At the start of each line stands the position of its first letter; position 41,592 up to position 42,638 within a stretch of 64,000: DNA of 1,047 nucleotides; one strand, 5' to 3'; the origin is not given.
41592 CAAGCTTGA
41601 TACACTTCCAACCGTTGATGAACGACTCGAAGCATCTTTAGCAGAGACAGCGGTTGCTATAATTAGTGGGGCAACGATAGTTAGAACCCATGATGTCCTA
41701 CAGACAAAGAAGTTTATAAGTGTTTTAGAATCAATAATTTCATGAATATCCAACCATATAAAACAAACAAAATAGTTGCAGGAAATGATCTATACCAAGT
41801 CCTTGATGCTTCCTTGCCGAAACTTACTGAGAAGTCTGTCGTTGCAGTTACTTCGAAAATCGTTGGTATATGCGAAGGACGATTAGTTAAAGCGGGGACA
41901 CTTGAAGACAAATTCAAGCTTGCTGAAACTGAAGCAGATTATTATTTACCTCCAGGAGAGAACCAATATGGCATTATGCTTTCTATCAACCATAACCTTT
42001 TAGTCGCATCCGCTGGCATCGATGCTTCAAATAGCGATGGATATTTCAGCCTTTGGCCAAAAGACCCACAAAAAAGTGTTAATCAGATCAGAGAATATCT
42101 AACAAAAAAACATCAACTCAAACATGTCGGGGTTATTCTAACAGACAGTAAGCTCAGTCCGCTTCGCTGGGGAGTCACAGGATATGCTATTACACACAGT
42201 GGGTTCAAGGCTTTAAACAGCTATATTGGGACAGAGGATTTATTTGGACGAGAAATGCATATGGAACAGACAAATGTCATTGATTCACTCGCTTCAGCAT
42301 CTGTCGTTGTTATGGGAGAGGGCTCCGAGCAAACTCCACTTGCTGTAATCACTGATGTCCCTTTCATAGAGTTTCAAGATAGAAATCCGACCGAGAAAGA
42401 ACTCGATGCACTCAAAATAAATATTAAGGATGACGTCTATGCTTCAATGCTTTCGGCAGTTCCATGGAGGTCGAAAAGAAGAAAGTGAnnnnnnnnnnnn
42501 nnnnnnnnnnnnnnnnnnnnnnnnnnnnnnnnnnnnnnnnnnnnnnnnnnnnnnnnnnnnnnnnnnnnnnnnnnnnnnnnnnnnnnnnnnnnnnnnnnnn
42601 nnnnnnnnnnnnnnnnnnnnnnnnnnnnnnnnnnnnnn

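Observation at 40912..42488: folP translationally coupled to a CofE-family gamma-glutamyl ligase (FolC2-like) instead of a canonical folC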

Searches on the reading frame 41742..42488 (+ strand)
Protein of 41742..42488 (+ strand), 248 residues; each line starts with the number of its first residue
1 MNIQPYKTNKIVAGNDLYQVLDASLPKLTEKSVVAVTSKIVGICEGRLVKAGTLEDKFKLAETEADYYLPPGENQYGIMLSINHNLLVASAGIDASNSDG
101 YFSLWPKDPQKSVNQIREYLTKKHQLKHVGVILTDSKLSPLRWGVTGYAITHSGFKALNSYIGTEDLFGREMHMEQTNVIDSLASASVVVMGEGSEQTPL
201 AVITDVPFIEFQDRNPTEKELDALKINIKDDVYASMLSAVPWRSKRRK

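Call 3: search_protein_families(library=pfam, proteins=[window:41742-42488:+], max_evalue=0.01)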
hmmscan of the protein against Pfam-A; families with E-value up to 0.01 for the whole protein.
window:41742-42488:+ (248 aa): 1 family
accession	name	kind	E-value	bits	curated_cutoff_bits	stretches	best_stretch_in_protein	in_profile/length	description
PF01996.21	F420_ligase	-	8.3e-37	127.2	25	1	7-204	3-217/218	F420-0:Gamma-glutamyl ligase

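Call 4: search_protein_families(library=ncbifam, proteins=[window:41742-42488:+], max_evalue=0.01)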
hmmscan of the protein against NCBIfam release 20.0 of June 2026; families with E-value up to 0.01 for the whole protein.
window:41742-42488:+ (248 aa): 4 families
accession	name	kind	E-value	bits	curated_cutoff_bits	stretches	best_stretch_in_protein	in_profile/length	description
TIGR04132.1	intra_fol_E_lig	hypoth_equivalog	1.3e-78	263.7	350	1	1-243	1-240/241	putative folate metabolism gamma-glutamate ligase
TIGR01916.1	F420_cofE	equivalog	1.4e-34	119.6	180.65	2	82-213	97-227/244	coenzyme F420-0:L-glutamate ligase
NF009809.0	PRK13293.1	equivalog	2.4e-32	112.3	274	1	83-216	98-230/253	coenzyme F420-0:L-glutamate ligase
NF009810.0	PRK13294.1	equivalog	8.2e-31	107.4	304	1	11-206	24-221/449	coenzyme F420-0:L-glutamate ligase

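Call 8: find_homologous_proteins(query=window:41742-42485:+, max_evalue=0.00001)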
Query window:41742-42485:+ (248 aa): 3115 proteins with E <= 0.00001 among 4128 candidates; the best 120 are listed.
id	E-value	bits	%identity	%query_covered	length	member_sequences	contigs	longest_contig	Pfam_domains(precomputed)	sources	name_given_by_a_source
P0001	5.0e-160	548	100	100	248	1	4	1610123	PF01996.22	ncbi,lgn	-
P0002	1.2e-135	468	83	100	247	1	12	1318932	PF01996.22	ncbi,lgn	-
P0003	5.2e-130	450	83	100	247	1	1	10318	PF01996.22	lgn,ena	-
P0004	8.0e-129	446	79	100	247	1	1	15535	PF01996.22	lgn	-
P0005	8.5e-128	443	81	100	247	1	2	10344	PF01996.22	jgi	jgi:dihydrofolate synthase / folylpolyglutamate synthase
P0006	1.8e-127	442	80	100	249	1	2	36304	PF01996.22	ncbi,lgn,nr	ncbi:MAG: coenzyme F420-0:L-glutamate ligase [Candidatus Levybacteria bacterium]|nr:coenzyme F420-0:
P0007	6.6e-127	440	79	100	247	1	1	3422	PF01996.22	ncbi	-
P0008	1.2e-124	432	80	100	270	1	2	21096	PF01996.22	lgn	-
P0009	1.2e-124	432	77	100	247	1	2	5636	PF01996.22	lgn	-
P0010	7.0e-122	423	79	100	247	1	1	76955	PF01996.22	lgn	-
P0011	2.5e-121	422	75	100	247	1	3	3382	PF01996.22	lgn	-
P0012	3.1e-121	421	75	100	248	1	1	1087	PF01996.22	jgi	jgi:putative folate metabolism gamma-glutamate ligase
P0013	2.3e-120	418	74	100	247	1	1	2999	PF01996.22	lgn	-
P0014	6.0e-120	417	77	98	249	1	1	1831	PF01996.22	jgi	jgi:putative folate metabolism gamma-glutamate ligase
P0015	1.6e-119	416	75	100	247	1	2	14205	PF01996.22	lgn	-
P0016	2.1e-119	415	74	100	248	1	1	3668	PF01996.22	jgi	jgi:putative folate metabolism gamma-glutamate ligase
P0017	4.2e-119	414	76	100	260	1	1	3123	PF01996.22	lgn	-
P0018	3.0e-118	411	75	100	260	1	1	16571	PF01996.22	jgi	jgi:dihydrofolate synthase / folylpolyglutamate synthase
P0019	5.7e-117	407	72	100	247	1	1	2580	PF01996.22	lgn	-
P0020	1.0e-113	397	68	100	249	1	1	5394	PF01996.22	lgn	-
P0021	3.2e-109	382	68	98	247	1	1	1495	PF01996.22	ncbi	-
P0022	1.9e-107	376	67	100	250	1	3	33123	PF01996.22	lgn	-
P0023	2.4e-106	373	66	100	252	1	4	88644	PF01996.22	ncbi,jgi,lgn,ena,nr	ncbi:MAG TPA: coenzyme F420-0:L-glutamate ligase [Methylomirabilota bacterium]|nr:coenzyme F420-0:L-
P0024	1.2e-105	370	68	100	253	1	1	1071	PF01996.22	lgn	-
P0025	1.8e-105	370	68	99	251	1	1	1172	PF01996.22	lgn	-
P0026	3.5e-105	369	67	99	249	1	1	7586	PF01996.22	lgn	-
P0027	4.1e-105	369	66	100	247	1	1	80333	PF01996.22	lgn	-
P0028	6.0e-105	368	69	98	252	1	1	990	PF01996.22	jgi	-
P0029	5.2e-104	365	66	100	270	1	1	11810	PF01996.22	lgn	-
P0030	1.8e-103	363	64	100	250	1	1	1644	PF01996.22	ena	-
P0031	2.1e-103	363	66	100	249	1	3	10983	PF01996.22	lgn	-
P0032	2.2e-103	363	65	100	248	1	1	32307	PF01996.22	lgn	-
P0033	4.6e-103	362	66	98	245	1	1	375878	PF01996.22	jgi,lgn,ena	-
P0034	7.6e-103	361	67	96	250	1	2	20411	PF01996.22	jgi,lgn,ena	-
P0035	1.2e-102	360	64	100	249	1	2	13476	PF01996.22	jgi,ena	-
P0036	1.4e-102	360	62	100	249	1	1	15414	PF01996.22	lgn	-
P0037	1.7e-102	360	66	100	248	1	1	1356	PF01996.22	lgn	-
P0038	2.5e-102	359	63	99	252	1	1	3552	PF01996.22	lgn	-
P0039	3.9e-102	359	64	99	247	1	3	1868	PF01996.22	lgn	-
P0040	6.6e-102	358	64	100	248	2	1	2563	PF01996.22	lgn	-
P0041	7.6e-102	358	64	100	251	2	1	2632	PF01996.22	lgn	-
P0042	1.1e-101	357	64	100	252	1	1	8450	PF01996.22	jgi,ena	-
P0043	1.5e-101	357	64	100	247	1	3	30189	PF01996.22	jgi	jgi:dihydrofolate synthase / folylpolyglutamate synthase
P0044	1.9e-101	357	65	100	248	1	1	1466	PF01996.22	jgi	jgi:dihydrofolate synthase / folylpolyglutamate synthase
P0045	2.5e-101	356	64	98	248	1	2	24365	PF01996.22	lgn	-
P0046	2.9e-101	356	66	98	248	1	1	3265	PF01996.22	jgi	jgi:putative folate metabolism gamma-glutamate ligase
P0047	2.9e-101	356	64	98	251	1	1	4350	PF01996.22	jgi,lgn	jgi:putative folate metabolism gamma-glutamate ligase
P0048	6.2e-101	355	64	100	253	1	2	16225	PF01996.22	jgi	jgi:dihydrofolate synthase / folylpolyglutamate synthase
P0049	8.6e-101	354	65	98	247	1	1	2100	PF01996.22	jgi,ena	-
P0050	1.4e-100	354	64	100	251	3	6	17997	PF01996.22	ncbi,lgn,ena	-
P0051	1.8e-100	353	64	98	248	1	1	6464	PF01996.22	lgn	-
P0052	3.4e-100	352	65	98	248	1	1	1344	PF01996.22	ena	-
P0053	3.4e-100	352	64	100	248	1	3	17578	PF01996.22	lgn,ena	-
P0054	4.8e-100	352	65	100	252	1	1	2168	PF01996.22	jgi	jgi:putative folate metabolism gamma-glutamate ligase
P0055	7.5e-100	351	65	98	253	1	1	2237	PF01996.22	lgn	-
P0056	1.2e-99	351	63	100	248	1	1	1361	PF01996.22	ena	-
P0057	1.8e-99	350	63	100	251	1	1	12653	PF01996.22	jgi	jgi:putative folate metabolism gamma-glutamate ligase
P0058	1.9e-99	350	61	100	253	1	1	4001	PF01996.22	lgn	-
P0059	2.2e-99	350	64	100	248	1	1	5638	PF01996.22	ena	-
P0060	2.7e-99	349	63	100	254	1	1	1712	PF01996.22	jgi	-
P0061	3.0e-99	349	64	98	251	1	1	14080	PF01996.22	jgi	-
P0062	3.1e-99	349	62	100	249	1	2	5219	PF01996.22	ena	-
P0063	3.8e-99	349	64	99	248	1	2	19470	PF01996.22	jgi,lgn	jgi:putative folate metabolism gamma-glutamate ligase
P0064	5.6e-99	348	64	100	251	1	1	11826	PF01996.22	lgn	-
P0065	6.3e-99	348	62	100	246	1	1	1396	PF01996.22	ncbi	-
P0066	6.6e-99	348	64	98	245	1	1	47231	PF01996.22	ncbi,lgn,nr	ncbi:coenzyme F420-0:L-glutamate ligase [Candidatus Roizmanbacteria bacterium]|nr:coenzyme F420-0:L-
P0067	6.7e-99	348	66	98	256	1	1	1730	PF01996.22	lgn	-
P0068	6.9e-99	348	63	100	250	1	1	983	PF01996.22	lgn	-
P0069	9.8e-99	348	65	98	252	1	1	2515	PF01996.22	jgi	jgi:putative folate metabolism gamma-glutamate ligase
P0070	1.5e-98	347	62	100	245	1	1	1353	PF01996.22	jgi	jgi:dihydrofolate synthase / folylpolyglutamate synthase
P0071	2.9e-98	346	62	100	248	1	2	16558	PF01996.22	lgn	-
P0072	3.5e-98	346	63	100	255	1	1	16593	PF01996.22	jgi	-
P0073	3.9e-98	346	64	100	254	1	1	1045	PF01996.22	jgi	jgi:putative folate metabolism gamma-glutamate ligase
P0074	7.6e-98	345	62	100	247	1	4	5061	PF01996.22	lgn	-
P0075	8.0e-98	345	63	98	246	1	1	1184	PF01996.22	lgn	-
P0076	8.8e-98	345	62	98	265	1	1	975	PF01996.22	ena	-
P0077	9.3e-98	344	62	100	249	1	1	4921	PF01996.22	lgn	-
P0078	9.8e-98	344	62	98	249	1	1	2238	PF01996.22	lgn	-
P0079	1.7e-97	344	60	100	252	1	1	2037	PF01996.22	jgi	jgi:putative folate metabolism gamma-glutamate ligase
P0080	2.0e-97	343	61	99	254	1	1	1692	PF01996.22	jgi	jgi:dihydrofolate synthase / folylpolyglutamate synthase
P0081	2.1e-97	343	60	100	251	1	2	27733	PF01996.22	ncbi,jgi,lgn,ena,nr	ncbi:MAG TPA: coenzyme F420-0:L-glutamate ligase [Candidatus Sulfotelmatobacter sp.]|jgi:putative fo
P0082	2.8e-97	343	64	98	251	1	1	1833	PF01996.22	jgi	jgi:putative folate metabolism gamma-glutamate ligase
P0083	3.1e-97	343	63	99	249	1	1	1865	PF01996.22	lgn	-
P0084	4.3e-97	342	61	100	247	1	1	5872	PF01996.22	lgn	-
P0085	7.1e-97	342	65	98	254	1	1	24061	PF01996.22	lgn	-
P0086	8.1e-97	341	62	98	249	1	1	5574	PF01996.22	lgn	-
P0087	8.2e-97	341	63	98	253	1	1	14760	PF01996.22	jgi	jgi:putative folate metabolism gamma-glutamate ligase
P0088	1.4e-96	341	61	100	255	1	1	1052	PF01996.22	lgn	-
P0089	1.9e-96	340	61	94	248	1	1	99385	PF01996.22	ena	-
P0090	2.1e-96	340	60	100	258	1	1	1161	PF01996.22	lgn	-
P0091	3.1e-96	339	62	100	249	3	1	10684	PF01996.22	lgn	-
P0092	3.5e-96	339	64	98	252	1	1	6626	PF01996.22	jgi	jgi:putative folate metabolism gamma-glutamate ligase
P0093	5.1e-96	339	62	98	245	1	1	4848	PF01996.22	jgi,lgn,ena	-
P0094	6.5e-96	338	60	100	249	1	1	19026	PF01996.22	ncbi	-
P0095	9.1e-96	338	60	99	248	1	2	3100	PF01996.22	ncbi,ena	-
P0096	1.1e-95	338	63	98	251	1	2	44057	PF01996.22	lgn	-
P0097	1.3e-95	337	62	98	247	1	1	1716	PF01996.22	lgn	-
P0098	1.4e-95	337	63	100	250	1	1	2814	PF01996.22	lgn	-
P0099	1.4e-95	337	62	100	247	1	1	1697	PF01996.22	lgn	-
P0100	1.8e-95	337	61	98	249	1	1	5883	PF01996.22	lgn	-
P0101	2.2e-95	337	61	100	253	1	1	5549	PF01996.22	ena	-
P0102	3.9e-95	336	60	98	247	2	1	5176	PF01996.22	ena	-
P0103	5.5e-95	335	63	100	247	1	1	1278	PF01996.22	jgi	jgi:dihydrofolate synthase / folylpolyglutamate synthase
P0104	6.4e-95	335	61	98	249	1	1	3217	PF01996.22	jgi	jgi:dihydrofolate synthase / folylpolyglutamate synthase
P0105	1.1e-94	334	60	99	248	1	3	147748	PF01996.22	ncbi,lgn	-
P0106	1.9e-94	334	60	100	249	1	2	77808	PF01996.22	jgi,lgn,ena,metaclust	metaclust:\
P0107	2.0e-94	334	60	100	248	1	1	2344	PF01996.22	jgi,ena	-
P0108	3.8e-94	333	62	100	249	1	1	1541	PF01996.22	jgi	jgi:putative folate metabolism gamma-glutamate ligase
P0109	3.9e-94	333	60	98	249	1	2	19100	PF01996.22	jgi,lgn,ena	-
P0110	4.4e-94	332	61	100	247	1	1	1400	PF01996.22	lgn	-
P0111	4.9e-94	332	59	99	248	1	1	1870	PF01996.22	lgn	-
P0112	6.1e-94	332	59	100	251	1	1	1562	PF01996.22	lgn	-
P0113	6.2e-94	332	59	98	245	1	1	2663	PF01996.22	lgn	-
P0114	6.7e-94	332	62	98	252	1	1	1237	PF01996.22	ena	-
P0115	7.0e-94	332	60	100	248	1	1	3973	PF01996.22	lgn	-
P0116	7.4e-94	332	58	100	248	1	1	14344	PF01996.22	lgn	-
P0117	9.3e-94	331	60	98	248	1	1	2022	PF01996.22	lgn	-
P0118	1.0e-93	331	60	100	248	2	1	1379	PF01996.22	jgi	-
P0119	1.5e-93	331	60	100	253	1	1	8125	PF01996.22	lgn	-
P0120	1.7e-93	331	60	99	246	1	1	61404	PF01996.22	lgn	-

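Call 9: find_encoding_contigs(protein=window:41742-42485:+, flank=10000, max_places=6)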
Protein window:41742-42485:+ (248 aa): 4 contigs read that carry it; 4 places shown.
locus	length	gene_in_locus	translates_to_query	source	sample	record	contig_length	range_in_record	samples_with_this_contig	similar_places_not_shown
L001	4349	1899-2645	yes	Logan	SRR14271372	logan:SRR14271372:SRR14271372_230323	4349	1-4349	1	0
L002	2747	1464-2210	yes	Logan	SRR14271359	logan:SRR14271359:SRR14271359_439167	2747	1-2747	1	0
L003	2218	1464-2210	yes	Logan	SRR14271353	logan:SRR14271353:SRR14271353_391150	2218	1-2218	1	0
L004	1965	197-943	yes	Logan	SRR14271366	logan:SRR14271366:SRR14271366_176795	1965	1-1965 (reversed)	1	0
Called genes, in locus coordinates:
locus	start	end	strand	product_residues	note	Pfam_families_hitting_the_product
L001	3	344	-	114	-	?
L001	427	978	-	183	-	-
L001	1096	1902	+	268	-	PF00809:Pterin_bind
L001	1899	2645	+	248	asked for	PF01996:F420_ligase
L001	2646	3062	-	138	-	-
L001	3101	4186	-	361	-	PF03462:PCRF, PF00472:RF-1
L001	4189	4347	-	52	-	?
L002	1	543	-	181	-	?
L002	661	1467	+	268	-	PF00809:Pterin_bind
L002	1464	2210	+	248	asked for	PF01996:F420_ligase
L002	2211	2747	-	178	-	?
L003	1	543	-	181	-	?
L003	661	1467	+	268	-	PF00809:Pterin_bind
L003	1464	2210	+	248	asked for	PF01996:F420_ligase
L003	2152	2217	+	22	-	?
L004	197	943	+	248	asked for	PF01996:F420_ligase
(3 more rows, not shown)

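Call 22: search_solved_structures(query=window:41742-42485:+, max_evalue=0.001, show_alignments=2)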
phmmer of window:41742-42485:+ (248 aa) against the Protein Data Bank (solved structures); distinct sequences matched with E-value up to 0.001: 3.
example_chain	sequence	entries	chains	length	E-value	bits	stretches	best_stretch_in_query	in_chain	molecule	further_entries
2g9i_A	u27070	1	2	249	3.6e-19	72.4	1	86-204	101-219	F420-0:gamma-glutamyl ligase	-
7uld_A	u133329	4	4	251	3.8e-19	72.4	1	86-204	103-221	Coenzyme F420:L-glutamate ligase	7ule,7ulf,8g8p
2phn_A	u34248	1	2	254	3.9e-19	72.3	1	86-204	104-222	F420-0:gamma-glutamyl ligase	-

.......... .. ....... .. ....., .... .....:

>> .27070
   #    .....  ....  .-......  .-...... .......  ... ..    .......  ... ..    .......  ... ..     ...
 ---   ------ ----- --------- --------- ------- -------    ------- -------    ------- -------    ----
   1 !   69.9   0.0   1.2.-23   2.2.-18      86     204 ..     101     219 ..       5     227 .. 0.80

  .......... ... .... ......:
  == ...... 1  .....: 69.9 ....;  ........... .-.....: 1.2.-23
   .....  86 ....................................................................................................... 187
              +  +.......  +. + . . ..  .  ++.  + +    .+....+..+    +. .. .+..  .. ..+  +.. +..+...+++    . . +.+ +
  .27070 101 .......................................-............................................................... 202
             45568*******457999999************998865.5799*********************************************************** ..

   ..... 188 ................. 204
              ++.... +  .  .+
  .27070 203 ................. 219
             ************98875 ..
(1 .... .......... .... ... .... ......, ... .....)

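Call 24: find_encoding_contigs(protein=P0002, flank=10000, max_places=2)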
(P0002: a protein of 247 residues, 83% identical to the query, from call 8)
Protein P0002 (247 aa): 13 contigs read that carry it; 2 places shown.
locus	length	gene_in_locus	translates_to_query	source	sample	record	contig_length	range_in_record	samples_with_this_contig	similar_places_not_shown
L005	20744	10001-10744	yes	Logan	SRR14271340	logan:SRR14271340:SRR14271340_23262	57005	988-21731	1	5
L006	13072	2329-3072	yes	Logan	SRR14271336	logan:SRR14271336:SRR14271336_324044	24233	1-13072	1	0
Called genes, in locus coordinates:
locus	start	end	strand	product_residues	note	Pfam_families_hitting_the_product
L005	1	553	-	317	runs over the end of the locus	PF00535:Glycos_transf_2, PF13641:Glyco_tranf_2_3, PF13632:Glyco_trans_2_3 (weak)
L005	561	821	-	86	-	-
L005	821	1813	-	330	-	PF00188:CAP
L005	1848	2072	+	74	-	-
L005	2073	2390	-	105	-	PF00814:TsaD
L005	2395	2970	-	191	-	PF01300:Sua5_yciO_yrdC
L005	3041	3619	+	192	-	-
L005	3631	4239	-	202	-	-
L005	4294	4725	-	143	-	PF02367:TsaE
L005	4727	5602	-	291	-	PF00932:LTD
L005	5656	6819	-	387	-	PF24568:CC_PcsB (weak), PF13529:Peptidase_C39_2 (weak)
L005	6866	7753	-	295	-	PF18075:FtsX_ECD, PF02687:FtsX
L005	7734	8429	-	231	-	PF02463:SMC_N (faint), PF00005:ABC_tran, PF00931:NB-ARC (faint), PF13304:AAA_21 (faint)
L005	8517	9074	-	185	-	-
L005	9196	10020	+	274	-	PF00809:Pterin_bind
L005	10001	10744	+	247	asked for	PF01996:F420_ligase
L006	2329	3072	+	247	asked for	PF01996:F420_ligase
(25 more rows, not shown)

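Call 25: find_encoding_contigs(protein=P0023, flank=10000, max_places=2)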
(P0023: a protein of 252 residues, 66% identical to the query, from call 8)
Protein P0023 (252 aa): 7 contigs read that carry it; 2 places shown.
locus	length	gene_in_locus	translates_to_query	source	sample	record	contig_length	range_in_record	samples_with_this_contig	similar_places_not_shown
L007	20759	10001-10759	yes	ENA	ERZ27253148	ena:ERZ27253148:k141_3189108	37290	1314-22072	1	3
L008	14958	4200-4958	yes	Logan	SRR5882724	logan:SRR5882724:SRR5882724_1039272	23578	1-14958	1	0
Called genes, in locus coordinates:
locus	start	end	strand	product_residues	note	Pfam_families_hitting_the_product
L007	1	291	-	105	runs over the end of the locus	PF00814:TsaD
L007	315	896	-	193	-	PF01300:Sua5_yciO_yrdC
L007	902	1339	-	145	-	PF02367:TsaE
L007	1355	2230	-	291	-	-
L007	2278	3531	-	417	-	PF11932:DUF3450 (faint), PF13529:Peptidase_C39_2 (faint)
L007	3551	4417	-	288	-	PF18075:FtsX_ECD, PF02687:FtsX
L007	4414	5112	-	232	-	PF00005:ABC_tran, PF02463:SMC_N (faint), PF13191:AAA_16 (weak), PF13401:AAA_22 (weak), PF13304:AAA_21 (faint)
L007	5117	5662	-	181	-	-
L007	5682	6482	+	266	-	PF00809:Pterin_bind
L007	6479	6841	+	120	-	PF02152:FolB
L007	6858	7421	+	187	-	PF01227:GTP_cyclohydroI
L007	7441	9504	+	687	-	PF01063:Aminotran_4, PF04715:, PF00425:Chorismate_bind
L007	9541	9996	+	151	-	PF01288:HPPK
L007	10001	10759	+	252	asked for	PF01996:F420_ligase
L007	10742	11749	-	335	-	PF03462:PCRF, PF00472:RF-1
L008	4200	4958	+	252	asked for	PF01996:F420_ligase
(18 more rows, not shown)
